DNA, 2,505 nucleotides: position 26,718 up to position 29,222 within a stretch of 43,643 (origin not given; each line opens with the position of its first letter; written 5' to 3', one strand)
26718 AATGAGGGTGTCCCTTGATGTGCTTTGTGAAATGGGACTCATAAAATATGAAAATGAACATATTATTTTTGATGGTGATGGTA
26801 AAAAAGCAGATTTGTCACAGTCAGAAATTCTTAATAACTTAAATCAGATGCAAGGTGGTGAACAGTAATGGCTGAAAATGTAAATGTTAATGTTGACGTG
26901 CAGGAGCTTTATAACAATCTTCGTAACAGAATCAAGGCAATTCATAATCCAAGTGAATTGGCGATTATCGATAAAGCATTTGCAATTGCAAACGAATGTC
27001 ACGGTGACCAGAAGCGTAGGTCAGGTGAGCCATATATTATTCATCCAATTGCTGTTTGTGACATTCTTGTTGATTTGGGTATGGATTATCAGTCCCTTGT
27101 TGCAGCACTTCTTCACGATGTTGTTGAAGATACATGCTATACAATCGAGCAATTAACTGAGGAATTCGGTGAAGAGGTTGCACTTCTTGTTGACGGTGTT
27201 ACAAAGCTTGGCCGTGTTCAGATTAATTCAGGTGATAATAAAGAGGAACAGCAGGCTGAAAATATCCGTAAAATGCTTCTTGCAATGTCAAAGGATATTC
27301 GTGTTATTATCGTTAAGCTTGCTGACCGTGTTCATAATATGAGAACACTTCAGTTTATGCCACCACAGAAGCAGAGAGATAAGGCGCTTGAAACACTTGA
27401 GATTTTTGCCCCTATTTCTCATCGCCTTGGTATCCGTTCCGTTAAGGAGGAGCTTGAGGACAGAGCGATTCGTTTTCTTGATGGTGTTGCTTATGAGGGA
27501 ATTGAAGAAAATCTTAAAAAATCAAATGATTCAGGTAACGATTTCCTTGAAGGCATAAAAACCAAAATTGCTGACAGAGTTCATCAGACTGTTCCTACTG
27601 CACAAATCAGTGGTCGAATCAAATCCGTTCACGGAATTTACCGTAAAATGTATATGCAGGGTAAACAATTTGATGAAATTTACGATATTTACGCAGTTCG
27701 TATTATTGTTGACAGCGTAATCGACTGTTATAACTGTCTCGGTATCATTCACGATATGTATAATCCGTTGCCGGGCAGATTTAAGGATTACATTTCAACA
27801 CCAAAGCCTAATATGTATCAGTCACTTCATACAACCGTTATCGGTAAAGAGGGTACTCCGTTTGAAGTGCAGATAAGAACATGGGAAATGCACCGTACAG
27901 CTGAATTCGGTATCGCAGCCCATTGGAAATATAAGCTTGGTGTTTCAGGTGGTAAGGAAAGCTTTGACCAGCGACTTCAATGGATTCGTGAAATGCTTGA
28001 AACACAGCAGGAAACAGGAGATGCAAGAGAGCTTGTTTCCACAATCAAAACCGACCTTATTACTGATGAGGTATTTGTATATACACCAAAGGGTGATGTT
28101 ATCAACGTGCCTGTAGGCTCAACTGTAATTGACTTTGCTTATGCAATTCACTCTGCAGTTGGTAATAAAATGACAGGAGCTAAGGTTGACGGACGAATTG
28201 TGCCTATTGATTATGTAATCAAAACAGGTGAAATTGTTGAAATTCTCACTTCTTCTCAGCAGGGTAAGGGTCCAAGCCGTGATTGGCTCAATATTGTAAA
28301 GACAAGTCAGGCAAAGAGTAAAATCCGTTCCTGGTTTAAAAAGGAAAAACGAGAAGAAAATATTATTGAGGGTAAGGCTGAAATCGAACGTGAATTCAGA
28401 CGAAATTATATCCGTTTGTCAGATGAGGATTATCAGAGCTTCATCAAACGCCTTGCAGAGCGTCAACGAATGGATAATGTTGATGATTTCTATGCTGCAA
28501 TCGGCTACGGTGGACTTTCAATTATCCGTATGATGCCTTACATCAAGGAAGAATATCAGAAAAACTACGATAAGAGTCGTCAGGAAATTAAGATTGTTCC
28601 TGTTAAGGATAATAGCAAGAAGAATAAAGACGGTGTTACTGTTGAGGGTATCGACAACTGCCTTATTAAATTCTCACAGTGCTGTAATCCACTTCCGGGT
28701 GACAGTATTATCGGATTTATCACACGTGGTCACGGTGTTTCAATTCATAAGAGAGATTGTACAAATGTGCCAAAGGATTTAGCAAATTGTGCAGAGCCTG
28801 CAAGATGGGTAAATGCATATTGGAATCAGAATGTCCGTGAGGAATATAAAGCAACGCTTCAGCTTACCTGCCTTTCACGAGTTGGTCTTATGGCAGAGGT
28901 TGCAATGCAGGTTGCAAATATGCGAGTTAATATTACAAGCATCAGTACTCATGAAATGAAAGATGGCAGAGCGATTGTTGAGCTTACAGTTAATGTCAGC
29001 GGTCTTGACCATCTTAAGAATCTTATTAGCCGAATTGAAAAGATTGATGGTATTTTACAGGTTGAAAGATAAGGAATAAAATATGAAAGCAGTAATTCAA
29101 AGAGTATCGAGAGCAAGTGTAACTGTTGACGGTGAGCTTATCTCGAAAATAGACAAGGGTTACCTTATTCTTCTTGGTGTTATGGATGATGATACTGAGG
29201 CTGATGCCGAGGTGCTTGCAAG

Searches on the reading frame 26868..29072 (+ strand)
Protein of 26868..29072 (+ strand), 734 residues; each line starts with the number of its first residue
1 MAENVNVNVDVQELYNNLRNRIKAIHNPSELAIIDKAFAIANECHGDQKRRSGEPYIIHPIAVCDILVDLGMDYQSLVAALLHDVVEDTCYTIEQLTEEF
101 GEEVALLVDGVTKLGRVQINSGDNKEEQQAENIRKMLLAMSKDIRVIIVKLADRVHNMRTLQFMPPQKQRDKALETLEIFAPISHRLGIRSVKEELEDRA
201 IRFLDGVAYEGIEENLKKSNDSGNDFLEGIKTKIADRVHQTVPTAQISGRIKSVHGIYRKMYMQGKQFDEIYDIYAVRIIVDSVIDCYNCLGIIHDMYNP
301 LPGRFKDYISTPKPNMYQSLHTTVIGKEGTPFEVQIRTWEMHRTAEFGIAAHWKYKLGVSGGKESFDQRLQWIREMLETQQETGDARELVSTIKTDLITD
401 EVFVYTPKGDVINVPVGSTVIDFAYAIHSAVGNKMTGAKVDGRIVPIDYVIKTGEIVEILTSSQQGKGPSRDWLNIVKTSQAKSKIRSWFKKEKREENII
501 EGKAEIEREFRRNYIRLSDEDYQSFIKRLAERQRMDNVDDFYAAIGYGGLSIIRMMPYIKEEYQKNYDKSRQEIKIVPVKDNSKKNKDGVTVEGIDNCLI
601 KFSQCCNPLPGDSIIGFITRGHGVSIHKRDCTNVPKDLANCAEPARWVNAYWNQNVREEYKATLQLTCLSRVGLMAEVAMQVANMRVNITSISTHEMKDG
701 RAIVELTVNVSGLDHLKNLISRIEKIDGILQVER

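Call 100: search_protein_families(library=pfam, proteins=[window:26868-29072:+], max_evalue=0.00001)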
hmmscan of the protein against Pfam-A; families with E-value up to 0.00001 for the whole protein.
window:26868-29072:+ (734 aa): 7 families
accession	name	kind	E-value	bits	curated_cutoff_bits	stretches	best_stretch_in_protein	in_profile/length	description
PF13328.12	HD_4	-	4.1e-51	173.2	27.2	1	37-189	1-155/156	HD domain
PF04607.23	RelA_SpoT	-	4.1e-43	146.7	27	1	249-357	1-110/113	Region found in RelA / SpoT proteins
PF02824.27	TGS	-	1.1e-21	77.1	22.2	1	402-461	1-60/60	TGS domain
PF13291.12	ACT_4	-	1.2e-17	64.8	27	1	658-734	3-80/80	ACT domain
PF19296.4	RelA_AH_RIS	-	1.2e-11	45.5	23.8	1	475-627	2-168/185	RelA/SpoT, AH and RIS domains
PF01966.28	HD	-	1.8e-11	44.7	22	1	56-158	1-116/116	HD domain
PF01842.31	ACT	-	2.7e-06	27.5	27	1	663-726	2-64/66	ACT domain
